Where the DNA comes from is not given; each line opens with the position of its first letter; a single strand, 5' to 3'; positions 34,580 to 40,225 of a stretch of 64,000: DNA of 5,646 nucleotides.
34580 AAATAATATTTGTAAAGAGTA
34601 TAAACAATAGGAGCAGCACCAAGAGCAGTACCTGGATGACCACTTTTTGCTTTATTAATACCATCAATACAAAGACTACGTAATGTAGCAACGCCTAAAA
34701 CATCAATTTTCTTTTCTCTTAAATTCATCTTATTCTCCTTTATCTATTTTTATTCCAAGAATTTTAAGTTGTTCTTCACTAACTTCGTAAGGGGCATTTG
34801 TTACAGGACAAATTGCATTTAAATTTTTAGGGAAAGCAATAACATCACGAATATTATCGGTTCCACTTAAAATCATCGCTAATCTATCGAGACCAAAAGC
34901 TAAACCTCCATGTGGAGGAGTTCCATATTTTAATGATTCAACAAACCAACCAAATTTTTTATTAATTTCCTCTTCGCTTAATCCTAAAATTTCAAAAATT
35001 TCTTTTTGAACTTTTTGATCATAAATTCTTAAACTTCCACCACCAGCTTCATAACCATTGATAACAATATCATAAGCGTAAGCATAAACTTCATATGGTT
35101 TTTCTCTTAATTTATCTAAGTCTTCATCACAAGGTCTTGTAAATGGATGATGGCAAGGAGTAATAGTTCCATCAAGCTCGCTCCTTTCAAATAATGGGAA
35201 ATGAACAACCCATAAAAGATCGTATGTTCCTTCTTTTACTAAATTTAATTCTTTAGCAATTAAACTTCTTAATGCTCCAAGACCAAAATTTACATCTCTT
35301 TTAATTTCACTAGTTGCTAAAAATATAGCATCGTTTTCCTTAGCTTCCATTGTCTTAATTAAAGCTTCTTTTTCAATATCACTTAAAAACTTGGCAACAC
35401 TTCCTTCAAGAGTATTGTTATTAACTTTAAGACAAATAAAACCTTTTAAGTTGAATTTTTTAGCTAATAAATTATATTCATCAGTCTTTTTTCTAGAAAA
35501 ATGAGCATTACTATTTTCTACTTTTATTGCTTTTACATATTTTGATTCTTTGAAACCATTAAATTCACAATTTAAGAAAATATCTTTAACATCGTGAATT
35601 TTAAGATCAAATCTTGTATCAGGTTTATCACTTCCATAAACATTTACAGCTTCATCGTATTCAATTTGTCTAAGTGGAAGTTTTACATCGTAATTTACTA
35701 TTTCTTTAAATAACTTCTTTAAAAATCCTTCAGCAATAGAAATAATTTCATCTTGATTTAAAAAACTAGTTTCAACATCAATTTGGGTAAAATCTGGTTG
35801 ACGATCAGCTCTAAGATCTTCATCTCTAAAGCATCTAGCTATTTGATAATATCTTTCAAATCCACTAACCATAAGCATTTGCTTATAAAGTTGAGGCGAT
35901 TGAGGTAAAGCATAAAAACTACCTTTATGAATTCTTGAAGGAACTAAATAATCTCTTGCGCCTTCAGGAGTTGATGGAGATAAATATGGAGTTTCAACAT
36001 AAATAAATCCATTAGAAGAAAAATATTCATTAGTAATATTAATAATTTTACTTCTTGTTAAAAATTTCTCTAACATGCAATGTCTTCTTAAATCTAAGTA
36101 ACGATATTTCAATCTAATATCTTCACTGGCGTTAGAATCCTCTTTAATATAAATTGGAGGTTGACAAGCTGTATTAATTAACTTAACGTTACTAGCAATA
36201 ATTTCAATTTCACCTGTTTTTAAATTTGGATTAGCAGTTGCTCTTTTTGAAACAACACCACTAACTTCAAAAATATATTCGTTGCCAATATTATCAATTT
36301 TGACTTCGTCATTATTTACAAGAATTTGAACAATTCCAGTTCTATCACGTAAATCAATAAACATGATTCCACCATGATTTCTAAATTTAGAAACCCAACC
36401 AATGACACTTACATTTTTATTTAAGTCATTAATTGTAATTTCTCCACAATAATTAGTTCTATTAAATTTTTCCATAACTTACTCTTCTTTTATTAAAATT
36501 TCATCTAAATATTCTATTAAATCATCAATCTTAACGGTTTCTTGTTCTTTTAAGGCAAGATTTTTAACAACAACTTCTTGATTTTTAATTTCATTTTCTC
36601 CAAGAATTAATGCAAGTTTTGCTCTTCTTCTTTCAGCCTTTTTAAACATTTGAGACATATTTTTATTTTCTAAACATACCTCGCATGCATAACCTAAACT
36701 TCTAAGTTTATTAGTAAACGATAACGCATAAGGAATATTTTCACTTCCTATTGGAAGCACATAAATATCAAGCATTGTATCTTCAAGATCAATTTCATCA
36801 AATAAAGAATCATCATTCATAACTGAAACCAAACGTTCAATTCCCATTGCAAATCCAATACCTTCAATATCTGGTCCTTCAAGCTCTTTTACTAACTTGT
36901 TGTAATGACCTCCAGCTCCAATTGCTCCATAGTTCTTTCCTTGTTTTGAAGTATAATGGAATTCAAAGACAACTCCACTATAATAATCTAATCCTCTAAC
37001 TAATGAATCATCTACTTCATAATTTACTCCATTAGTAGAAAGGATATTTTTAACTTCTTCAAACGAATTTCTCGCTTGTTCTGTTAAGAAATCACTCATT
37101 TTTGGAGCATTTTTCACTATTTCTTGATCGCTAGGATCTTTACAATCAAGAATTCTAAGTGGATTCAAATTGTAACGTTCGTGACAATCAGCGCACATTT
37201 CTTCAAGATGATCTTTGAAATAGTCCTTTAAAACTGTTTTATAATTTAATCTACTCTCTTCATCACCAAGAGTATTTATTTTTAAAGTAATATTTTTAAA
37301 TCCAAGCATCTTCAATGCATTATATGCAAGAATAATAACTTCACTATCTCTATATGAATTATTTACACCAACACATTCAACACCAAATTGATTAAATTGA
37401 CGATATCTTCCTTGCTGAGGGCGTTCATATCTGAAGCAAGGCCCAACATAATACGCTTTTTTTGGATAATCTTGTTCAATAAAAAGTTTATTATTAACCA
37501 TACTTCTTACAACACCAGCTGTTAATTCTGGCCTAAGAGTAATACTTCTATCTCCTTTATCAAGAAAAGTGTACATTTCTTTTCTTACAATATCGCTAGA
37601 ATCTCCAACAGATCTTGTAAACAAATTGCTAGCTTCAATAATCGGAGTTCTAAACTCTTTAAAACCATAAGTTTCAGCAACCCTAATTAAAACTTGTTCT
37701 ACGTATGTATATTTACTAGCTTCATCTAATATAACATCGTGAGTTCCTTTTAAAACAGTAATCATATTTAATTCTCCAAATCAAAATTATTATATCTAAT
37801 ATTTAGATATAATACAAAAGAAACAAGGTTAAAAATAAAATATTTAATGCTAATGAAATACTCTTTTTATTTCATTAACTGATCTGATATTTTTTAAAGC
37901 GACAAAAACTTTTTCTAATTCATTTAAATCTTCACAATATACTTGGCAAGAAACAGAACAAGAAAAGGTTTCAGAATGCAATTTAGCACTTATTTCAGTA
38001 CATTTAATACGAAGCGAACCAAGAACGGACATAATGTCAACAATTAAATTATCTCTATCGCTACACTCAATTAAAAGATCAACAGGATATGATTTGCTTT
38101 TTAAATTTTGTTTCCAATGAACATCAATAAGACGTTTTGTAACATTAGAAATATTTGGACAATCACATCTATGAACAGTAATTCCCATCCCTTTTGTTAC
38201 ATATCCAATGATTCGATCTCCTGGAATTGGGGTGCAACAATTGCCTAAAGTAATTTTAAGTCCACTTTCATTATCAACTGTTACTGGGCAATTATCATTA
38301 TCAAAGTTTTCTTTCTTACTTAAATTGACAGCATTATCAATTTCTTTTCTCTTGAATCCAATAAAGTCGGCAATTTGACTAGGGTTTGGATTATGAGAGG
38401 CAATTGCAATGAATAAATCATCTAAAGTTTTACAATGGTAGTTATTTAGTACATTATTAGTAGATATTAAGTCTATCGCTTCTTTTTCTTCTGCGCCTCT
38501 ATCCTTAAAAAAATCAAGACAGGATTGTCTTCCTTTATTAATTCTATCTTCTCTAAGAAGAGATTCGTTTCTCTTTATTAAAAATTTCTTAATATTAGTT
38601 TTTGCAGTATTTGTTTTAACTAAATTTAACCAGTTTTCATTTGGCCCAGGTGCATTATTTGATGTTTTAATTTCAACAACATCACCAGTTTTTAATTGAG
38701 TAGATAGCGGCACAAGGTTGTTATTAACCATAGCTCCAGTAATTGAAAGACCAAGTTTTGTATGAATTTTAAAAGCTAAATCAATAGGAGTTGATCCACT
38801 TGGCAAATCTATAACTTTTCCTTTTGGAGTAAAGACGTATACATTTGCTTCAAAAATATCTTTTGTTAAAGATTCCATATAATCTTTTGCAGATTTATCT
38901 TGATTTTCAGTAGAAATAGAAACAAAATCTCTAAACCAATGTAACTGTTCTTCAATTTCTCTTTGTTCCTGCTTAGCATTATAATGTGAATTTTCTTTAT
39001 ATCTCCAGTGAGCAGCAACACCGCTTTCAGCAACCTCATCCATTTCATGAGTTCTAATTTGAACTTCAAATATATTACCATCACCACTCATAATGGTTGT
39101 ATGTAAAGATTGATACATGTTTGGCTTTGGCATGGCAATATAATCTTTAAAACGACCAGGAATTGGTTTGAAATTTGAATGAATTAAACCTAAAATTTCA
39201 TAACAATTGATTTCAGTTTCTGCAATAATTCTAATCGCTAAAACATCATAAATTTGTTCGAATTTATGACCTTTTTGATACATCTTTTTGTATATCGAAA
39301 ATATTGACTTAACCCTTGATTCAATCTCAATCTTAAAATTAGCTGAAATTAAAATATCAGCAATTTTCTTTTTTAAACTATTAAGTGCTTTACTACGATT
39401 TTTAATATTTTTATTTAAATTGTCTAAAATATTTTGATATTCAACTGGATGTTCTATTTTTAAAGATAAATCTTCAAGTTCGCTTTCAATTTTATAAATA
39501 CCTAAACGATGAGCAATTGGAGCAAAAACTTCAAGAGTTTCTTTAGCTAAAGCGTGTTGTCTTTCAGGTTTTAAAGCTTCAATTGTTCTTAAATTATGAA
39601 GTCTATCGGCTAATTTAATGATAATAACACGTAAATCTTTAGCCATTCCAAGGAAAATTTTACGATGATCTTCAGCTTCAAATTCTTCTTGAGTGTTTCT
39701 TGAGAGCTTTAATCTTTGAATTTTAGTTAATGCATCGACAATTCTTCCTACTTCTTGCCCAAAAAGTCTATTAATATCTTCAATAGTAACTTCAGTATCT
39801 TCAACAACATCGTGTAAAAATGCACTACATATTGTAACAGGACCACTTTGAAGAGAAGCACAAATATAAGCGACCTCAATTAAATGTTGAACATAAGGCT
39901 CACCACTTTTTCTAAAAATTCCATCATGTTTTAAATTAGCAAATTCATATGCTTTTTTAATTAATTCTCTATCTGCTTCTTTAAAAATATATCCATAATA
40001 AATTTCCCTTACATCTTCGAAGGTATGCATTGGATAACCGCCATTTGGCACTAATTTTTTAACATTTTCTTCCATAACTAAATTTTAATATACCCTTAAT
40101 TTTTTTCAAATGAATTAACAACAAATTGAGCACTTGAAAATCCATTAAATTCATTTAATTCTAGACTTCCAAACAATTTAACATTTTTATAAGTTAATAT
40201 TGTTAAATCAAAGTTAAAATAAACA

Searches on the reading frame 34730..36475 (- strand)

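Call 58: search_protein_families(library=ncbifam, proteins=[window:34730-36475:-], max_evalue=1e-20)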
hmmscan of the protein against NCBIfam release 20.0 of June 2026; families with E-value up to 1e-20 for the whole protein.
window:34730-36475:- (581 aa): 11 families
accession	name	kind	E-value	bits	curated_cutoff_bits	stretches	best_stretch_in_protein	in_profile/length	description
NF001750.0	PRK00476.1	equivalog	6.5e-232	771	443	1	4-579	3-588/590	aspartate--tRNA ligase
TIGR00459.1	aspS_bact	equivalog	2.9e-215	716.1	373.85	1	4-577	1-583/586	aspartate--tRNA ligase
NF009460.0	PRK12820.1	equivalog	8.4e-168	559.7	1379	1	4-575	20-615/723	bifunctional aspartyl-tRNA synthetase/aspartyl/glutamyl-tRNA amidotransferase subunit C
NF003483.0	PRK05159.1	equivalog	1.8e-67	228.1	353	1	6-262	4-261/438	aspartate--tRNA(Asn) ligase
TIGR00458.1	aspS_nondisc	equivalog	6e-61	206.7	368.4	1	19-263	12-257/428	aspartate--tRNA(Asn) ligase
NF001756.1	PRK00484.1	subfamily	9.8e-47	159.7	468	1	16-263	48-294/488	lysine--tRNA ligase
TIGR00499.1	lysS_bact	equivalog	2.5e-46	158.4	427.6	1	12-278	46-313/496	lysine--tRNA ligase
NF003037.0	PRK03932.1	equivalog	4.2e-44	151.2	414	1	17-262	14-265/451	asparagine--tRNA ligase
TIGR00457.1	asnS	equivalog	1.3e-41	142.9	342.6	1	17-309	14-299/455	asparagine--tRNA ligase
NF002821.0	PRK02983.1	equivalog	4.1e-36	124.4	742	1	5-253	645-893/1102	bifunctional lysylphosphatidylglycerol synthetase/lysine--tRNA ligase LysX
NF009101.0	PRK12445.1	subfamily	6.7e-33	114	1026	1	15-261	61-307/505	lysine--tRNA ligase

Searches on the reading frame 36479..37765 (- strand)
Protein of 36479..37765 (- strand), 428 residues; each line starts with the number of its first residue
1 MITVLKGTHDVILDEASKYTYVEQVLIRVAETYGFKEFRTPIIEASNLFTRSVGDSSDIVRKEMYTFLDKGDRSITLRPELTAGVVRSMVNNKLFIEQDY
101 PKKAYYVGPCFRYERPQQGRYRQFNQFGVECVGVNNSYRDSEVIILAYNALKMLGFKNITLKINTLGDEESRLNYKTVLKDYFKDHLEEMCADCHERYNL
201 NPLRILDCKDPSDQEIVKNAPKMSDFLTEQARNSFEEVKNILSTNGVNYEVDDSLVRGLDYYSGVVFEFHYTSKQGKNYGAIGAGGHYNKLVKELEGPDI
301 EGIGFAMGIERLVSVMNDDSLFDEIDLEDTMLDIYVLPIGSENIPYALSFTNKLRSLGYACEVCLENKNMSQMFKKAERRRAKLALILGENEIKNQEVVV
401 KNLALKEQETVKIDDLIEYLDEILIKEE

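Call 58: search_protein_families(library=ncbifam, proteins=[window:36479-37765:-], max_evalue=1e-20)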
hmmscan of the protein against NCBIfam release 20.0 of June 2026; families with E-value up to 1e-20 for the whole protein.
window:36479-37765:- (428 aa): 9 families
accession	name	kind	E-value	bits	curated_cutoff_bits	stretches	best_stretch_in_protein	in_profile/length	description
TIGR00442.1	hisS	equivalog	2.9e-141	471.1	286.75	1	5-412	3-405/406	histidine--tRNA ligase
TIGR00443.1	hisZ_biosyn_reg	equivalog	9.7e-49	166.2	271.65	1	10-317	2-313/314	ATP phosphoribosyltransferase regulatory subunit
NF009085.0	PRK12420.1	equivalog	6.7e-44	150.9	540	1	5-164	7-161/426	histidine--tRNA ligase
NF008942.0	PRK12292.2-5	equivalog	2.1e-36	125.5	643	0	5-163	12-166/434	ATP phosphoribosyltransferase regulatory subunit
NF008940.0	PRK12292.2-3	equivalog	2.7e-35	121.9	450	1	7-387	8-391/404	ATP phosphoribosyltransferase regulatory subunit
NF008941.0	PRK12292.2-4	equivalog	1.5e-34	119.6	447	1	7-321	12-329/393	ATP phosphoribosyltransferase regulatory subunit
NF008936.0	PRK12292.1-3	equivalog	7.5e-33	113.9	492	1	6-372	9-376/406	ATP phosphoribosyltransferase regulatory subunit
NF008953.0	PRK12295.1-6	equivalog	1.6e-31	109.6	384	0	21-164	14-149/384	ATP phosphoribosyltransferase regulatory subunit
NF008938.0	PRK12292.1-6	equivalog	2.8e-22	79.2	833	0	6-377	10-379/420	ATP phosphoribosyltransferase regulatory subunit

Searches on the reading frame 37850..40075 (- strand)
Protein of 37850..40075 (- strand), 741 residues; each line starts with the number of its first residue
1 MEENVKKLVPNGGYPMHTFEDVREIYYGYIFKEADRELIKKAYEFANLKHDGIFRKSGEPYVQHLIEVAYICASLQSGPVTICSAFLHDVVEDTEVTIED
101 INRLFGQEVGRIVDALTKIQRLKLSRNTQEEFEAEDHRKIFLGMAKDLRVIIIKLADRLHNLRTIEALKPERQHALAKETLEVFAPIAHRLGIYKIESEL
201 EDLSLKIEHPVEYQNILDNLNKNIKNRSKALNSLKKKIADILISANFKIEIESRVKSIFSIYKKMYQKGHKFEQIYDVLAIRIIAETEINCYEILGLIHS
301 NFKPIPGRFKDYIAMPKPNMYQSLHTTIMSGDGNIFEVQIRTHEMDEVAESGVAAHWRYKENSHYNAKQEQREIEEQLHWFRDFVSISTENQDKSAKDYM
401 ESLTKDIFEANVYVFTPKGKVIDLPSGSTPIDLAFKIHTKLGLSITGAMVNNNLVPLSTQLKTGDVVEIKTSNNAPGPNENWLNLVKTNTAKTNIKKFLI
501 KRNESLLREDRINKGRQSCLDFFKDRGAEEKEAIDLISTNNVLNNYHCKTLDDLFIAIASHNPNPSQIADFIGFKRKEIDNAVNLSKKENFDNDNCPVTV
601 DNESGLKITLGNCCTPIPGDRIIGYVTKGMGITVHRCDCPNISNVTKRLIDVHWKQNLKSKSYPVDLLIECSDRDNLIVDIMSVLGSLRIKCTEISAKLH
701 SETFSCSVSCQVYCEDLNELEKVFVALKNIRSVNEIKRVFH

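Call 11: search_protein_families(library=ncbifam, proteins=[window:37850-40075:-])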
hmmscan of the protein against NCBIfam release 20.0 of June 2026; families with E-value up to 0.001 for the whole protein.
window:37850-40075:- (741 aa): 4 families
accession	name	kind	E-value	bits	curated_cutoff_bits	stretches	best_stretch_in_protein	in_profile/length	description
TIGR00691.1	spoT_relA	subfamily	9.5e-208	691.8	499.2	1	42-738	1-687/687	RelA/SpoT family protein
NF008303.0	PRK11092.1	equivalog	5.5e-157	524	947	1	16-700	1-662/702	bifunctional GTP diphosphokinase/guanosine-3',5'-bis pyrophosphate 3'-pyrophosphohydrolase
NF008124.0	PRK10872.1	equivalog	2.1e-120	403.5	728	1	62-739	56-741/744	GTP diphosphokinase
NF053588.1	GTPPhKinYjbM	equivalog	1.1e-05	25.2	320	1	249-362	37-162/201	GTP diphosphokinase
